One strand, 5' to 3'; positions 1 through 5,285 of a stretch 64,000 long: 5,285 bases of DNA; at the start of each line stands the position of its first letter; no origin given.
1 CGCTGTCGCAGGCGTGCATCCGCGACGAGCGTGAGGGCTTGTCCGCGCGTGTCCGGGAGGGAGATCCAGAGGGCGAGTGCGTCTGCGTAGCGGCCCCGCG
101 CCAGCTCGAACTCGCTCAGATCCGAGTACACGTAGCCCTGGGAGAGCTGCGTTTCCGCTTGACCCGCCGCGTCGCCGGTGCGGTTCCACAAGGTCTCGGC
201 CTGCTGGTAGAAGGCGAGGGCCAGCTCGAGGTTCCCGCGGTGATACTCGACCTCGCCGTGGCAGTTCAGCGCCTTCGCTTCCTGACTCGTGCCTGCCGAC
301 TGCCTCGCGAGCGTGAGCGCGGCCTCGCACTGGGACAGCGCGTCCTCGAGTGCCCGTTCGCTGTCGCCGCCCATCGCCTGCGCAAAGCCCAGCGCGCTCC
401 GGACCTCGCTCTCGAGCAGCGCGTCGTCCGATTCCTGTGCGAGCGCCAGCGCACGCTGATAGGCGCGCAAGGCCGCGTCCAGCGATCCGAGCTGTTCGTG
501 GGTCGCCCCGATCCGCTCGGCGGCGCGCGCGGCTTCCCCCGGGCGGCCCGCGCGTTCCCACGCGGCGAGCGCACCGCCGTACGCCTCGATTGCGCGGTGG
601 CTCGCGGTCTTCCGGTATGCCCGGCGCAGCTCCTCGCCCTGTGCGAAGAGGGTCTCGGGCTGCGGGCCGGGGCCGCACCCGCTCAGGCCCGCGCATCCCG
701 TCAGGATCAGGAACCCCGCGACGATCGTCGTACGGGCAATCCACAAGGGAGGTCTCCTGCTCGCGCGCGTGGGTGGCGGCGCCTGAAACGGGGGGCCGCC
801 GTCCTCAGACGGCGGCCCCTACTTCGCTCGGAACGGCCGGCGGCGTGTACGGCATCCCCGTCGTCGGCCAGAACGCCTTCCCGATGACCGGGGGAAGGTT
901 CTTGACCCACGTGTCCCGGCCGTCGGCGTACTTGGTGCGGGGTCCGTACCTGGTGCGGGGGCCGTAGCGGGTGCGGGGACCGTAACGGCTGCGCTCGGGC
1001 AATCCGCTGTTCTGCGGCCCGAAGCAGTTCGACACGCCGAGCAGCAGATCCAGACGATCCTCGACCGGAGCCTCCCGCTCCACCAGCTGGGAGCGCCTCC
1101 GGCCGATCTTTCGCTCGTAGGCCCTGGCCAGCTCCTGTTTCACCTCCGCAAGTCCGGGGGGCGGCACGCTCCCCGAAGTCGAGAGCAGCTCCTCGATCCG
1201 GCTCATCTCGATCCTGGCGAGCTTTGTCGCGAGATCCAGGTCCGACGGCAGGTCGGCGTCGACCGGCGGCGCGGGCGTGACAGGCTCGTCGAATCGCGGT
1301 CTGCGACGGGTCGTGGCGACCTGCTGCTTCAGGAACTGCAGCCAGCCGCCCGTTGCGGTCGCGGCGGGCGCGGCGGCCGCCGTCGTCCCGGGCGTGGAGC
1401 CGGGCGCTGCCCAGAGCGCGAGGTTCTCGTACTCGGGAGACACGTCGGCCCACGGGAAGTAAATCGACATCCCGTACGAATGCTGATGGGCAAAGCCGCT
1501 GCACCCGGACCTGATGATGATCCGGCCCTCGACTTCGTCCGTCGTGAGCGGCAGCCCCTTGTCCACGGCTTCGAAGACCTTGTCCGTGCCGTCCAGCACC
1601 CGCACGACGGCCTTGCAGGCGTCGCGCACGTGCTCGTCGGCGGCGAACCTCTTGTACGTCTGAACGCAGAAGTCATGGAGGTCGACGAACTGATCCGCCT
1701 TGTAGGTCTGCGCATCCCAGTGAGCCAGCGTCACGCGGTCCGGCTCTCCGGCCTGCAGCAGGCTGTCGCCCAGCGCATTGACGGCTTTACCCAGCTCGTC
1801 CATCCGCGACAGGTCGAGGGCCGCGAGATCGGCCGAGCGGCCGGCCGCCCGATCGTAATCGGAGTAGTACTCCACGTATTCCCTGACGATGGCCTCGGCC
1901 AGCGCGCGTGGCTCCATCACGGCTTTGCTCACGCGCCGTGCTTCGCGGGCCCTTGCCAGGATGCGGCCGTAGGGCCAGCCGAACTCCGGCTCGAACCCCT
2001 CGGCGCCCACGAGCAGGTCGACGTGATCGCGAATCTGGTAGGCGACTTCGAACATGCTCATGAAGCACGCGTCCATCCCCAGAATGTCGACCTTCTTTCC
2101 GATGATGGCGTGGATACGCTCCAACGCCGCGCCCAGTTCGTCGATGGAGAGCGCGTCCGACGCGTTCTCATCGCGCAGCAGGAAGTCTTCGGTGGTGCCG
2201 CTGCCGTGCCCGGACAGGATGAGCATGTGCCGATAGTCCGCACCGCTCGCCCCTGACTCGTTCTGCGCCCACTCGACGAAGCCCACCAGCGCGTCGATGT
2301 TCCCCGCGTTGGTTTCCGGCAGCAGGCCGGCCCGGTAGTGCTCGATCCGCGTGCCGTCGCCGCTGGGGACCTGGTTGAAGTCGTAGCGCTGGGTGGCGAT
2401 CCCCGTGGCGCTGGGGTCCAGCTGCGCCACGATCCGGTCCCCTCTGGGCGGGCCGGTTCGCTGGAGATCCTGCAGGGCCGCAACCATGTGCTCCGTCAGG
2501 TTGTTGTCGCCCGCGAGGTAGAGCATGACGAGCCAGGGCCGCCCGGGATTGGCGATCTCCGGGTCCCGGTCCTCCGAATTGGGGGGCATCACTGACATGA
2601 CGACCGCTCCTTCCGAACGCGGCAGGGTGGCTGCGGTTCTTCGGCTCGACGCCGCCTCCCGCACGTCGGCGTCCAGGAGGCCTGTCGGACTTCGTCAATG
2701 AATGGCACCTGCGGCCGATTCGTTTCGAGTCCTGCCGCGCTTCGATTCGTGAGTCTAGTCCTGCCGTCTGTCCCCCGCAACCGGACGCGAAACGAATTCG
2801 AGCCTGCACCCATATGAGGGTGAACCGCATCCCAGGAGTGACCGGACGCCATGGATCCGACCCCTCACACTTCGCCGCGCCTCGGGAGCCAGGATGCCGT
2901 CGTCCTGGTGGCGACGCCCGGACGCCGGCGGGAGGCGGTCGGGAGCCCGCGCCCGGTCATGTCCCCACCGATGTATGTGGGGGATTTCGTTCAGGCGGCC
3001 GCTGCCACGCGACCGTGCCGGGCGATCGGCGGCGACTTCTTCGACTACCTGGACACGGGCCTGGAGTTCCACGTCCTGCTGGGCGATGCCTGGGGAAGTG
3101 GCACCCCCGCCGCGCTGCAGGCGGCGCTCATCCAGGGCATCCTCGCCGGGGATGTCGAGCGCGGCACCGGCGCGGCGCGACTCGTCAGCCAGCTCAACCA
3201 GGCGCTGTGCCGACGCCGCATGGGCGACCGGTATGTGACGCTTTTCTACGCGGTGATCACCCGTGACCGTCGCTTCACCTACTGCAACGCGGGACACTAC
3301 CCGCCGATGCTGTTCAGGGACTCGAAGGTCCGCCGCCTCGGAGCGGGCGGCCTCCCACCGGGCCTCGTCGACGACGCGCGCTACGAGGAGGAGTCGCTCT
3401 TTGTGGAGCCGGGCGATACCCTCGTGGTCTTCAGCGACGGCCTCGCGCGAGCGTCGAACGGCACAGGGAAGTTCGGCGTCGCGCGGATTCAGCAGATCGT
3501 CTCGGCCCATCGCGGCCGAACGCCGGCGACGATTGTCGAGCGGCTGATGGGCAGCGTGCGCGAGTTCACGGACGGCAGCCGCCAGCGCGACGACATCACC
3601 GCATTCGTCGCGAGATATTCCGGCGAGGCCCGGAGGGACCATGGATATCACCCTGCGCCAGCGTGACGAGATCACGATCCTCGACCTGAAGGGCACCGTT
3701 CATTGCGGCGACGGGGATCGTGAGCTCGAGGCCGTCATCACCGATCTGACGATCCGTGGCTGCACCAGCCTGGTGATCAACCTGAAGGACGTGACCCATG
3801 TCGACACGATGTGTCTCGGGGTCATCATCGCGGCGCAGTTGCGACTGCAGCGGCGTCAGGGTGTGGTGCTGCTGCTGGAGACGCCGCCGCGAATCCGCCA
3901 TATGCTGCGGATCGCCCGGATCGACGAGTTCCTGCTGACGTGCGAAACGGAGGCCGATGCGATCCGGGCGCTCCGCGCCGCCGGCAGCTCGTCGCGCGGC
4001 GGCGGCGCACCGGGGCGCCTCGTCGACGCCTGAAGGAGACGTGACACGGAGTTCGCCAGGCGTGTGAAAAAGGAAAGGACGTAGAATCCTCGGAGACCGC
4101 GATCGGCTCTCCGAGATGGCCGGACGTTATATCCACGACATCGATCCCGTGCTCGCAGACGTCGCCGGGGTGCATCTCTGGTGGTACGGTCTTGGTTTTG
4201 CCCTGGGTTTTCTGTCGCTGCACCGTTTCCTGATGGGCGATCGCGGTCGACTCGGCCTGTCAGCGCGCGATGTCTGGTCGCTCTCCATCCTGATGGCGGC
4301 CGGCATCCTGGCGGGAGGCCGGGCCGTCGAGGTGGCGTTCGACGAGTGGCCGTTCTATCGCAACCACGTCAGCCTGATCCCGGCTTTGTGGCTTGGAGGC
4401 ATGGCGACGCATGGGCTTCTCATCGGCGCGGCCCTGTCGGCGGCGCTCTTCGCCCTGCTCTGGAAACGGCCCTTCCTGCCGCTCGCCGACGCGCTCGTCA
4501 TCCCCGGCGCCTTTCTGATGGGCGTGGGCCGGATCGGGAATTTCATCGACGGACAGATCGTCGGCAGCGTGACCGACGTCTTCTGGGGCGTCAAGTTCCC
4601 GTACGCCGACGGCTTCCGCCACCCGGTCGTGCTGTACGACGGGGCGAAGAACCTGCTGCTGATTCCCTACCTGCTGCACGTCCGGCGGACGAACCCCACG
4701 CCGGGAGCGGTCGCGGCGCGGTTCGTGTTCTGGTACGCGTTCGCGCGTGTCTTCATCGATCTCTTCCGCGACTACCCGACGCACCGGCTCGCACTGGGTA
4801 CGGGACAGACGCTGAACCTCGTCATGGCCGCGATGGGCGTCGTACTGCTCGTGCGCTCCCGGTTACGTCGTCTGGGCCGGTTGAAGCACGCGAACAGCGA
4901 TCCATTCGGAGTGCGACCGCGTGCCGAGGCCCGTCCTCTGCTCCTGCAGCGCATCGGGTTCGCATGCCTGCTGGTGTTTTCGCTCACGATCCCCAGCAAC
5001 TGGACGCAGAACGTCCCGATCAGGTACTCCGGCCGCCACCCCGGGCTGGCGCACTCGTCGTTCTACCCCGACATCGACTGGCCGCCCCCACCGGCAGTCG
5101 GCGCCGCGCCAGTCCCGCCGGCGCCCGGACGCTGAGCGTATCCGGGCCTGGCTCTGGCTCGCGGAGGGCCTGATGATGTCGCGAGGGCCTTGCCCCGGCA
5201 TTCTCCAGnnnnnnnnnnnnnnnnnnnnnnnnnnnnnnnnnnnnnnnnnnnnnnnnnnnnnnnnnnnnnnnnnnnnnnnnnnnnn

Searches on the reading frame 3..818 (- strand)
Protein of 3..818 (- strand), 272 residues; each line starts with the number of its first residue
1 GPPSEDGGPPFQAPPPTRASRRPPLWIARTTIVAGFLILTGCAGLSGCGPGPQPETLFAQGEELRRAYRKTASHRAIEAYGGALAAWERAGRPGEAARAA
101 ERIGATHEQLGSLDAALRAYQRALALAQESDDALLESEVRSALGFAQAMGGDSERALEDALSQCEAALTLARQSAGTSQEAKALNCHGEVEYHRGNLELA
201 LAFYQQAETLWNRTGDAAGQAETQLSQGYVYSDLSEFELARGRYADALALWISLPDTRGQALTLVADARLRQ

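Call 11: search_protein_families(library=pfam, proteins=[window:3-818:-], max_evalue=0.001)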
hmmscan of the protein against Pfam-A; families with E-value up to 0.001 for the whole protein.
window:3-818:- (272 aa): 7 families
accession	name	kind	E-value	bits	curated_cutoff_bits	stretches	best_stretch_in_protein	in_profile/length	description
PF13424.12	TPR_12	-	1.5e-16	60.7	30.1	2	180-250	2-74/77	Tetratricopeptide repeat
PF17874.7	TPR_MalT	-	9.4e-10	38.7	45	1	156-252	16-111/336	MalT-like TPR region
PF00515.34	TPR_1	-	2e-07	31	27.8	1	102-128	6-32/34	Tetratricopeptide repeat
PF14938.12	SNAP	-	2e-06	27.9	25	1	66-127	83-145/282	Soluble NSF attachment protein, SNAP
PF13414.12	TPR_11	-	1.1e-05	25.5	26.8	0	109-134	6-31/42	TPR repeat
PF13432.12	TPR_16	-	0.00015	22.6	32.7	0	67-128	7-62/65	Tetratricopeptide repeat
PF07719.23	TPR_2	-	0.00015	22.1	27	0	98-128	2-32/34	Tetratricopeptide repeat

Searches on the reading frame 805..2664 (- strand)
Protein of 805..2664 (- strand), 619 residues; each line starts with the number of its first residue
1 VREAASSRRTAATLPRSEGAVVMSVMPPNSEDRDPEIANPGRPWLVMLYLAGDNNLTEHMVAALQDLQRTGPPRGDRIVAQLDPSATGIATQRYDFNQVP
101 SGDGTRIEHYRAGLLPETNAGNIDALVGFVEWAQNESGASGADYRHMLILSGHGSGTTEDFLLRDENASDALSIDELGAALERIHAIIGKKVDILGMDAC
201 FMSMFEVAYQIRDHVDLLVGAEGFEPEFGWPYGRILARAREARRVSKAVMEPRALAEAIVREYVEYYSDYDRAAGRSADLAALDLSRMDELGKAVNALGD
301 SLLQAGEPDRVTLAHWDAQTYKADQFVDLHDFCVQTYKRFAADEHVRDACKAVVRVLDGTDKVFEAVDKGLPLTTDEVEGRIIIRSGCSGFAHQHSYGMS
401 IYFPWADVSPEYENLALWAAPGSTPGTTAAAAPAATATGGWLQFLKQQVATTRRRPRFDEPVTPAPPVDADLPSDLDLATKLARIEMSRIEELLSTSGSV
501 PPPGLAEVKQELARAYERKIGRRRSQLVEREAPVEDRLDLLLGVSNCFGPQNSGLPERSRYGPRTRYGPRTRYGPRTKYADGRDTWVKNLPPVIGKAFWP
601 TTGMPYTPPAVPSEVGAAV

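Call 11: search_protein_families(library=pfam, proteins=[window:805-2664:-], max_evalue=0.001)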
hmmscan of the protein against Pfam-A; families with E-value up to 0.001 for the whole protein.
window:805-2664:- (619 aa): 1 family
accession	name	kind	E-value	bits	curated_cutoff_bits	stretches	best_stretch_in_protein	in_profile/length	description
PF03415.19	Peptidase_C11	-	8.2e-31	108.3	25.8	1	49-307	2-243/359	Clostripain family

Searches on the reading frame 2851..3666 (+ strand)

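Call 11: search_protein_families(library=pfam, proteins=[window:2851-3666:+], max_evalue=0.001)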
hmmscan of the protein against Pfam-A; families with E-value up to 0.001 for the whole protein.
window:2851-3666:+ (271 aa): 1 family
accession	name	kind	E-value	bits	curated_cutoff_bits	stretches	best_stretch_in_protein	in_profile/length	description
PF07228.17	SpoIIE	-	1.5e-39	136.4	25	1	73-256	5-191/192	Stage II sporulation protein E (SpoIIE)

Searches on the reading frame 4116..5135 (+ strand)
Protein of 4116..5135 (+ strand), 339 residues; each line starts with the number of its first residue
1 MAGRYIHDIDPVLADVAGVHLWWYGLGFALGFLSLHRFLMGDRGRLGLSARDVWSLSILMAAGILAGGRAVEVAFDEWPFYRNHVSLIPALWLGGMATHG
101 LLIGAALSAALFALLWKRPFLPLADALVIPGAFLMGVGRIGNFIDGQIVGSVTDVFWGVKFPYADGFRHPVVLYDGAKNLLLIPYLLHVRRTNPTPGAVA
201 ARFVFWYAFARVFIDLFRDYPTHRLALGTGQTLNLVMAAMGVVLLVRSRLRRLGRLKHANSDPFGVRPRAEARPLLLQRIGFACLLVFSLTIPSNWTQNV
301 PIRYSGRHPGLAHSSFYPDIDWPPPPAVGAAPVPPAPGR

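Call 11: search_protein_families(library=pfam, proteins=[window:4116-5135:+], max_evalue=0.001)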
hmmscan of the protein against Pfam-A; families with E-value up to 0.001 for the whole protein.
window:4116-5135:+ (339 aa): 1 family
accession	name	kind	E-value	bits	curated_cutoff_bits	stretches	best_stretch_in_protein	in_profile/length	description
PF01790.23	LGT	-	4.3e-41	141.2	24.9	1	11-246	1-239/240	Prolipoprotein diacylglyceryl transferase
